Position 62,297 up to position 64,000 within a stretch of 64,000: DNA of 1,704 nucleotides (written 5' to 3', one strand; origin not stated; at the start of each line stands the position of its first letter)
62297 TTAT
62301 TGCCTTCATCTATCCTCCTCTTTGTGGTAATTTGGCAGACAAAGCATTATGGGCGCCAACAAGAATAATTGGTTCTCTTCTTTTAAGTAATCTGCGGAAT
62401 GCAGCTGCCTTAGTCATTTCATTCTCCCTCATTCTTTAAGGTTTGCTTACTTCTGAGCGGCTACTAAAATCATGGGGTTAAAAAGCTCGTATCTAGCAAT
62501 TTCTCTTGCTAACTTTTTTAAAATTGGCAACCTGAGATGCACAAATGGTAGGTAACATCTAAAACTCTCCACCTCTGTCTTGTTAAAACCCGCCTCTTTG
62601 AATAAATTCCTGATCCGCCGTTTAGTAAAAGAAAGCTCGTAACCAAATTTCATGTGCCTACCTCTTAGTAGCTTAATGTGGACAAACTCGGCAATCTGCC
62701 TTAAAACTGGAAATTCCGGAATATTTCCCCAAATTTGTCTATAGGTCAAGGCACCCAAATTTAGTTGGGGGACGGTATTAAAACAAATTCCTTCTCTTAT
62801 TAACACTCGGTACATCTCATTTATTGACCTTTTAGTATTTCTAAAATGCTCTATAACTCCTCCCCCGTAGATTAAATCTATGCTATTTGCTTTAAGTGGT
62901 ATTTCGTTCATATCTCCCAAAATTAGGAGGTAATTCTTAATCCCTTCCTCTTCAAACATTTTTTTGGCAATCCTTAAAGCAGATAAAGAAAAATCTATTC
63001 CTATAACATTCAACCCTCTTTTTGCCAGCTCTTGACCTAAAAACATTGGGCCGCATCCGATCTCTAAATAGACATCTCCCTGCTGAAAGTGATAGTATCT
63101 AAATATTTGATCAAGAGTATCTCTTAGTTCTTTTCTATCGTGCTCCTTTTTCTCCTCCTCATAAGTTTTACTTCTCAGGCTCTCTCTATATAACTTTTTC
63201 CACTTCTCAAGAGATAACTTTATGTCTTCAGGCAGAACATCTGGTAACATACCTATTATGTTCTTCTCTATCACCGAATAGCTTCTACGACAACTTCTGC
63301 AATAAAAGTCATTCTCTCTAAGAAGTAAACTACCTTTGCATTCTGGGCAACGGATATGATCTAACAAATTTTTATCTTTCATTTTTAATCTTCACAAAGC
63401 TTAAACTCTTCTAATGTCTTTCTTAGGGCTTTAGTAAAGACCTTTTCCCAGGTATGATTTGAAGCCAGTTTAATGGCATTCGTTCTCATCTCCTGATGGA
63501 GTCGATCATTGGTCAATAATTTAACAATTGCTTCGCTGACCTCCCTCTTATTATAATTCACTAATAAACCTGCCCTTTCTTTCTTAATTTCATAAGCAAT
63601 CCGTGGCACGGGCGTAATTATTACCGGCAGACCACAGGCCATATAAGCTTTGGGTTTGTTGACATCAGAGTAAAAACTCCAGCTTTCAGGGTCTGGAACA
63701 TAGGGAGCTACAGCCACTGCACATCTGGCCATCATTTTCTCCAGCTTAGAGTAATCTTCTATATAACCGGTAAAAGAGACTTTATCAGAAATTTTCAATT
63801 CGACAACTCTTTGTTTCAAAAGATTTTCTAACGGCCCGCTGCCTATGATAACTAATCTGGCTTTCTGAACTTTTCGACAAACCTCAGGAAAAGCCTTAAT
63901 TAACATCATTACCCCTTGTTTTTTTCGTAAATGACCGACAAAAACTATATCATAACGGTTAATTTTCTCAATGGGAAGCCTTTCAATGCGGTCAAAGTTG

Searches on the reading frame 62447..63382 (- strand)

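Call 26: search_protein_families(library=pfam, proteins=[window:62447-63382:-], max_evalue=0.001)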
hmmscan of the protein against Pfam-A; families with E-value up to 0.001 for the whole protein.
window:62447-63382:- (311 aa): 8 families
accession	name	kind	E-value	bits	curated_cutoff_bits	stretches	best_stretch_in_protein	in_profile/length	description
PF08241.18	Methyltransf_11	-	4.7e-18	66.1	21.2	1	106-201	1-94/95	Methyltransferase domain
PF13847.12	Methyltransf_31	-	5.9e-17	62.1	27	1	101-203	3-110/145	Methyltransferase domain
PF13649.12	Methyltransf_25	-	4.2e-16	59.9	27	1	106-198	2-97/97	Methyltransferase domain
PF13489.12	Methyltransf_23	-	5.6e-11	42.9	27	1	80-270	3-163/164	Methyltransferase domain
PF08242.18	Methyltransf_12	-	2.8e-10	41.2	30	1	106-199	1-97/98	Methyltransferase domain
PF01209.24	Ubie_methyltran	-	1.6e-07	31.4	20.1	1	101-274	47-221/233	ubiE/COQ5 methyltransferase family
PF02353.26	CMAS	-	1.4e-06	28.3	27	1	88-200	49-162/273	Mycolic acid cyclopropane synthetase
PF03966.22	Trm112p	-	0.00012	22.3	22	1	3-37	1-37/40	Trm112p-like protein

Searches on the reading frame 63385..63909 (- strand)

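Call 26: search_protein_families(library=pfam, proteins=[window:63385-63909:-], max_evalue=0.001)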
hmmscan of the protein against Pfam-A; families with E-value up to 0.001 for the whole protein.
window:63385-63909:- (174 aa): 2 families
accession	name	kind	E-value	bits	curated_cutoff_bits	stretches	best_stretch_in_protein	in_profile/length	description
PF13692.12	Glyco_trans_1_4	-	7.4e-23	81.8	27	1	2-134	19-142/142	Glycosyl transferases group 1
PF00534.26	Glycos_transf_1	-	2.6e-21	76.3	26.4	1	3-147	33-171/172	Glycosyl transferases group 1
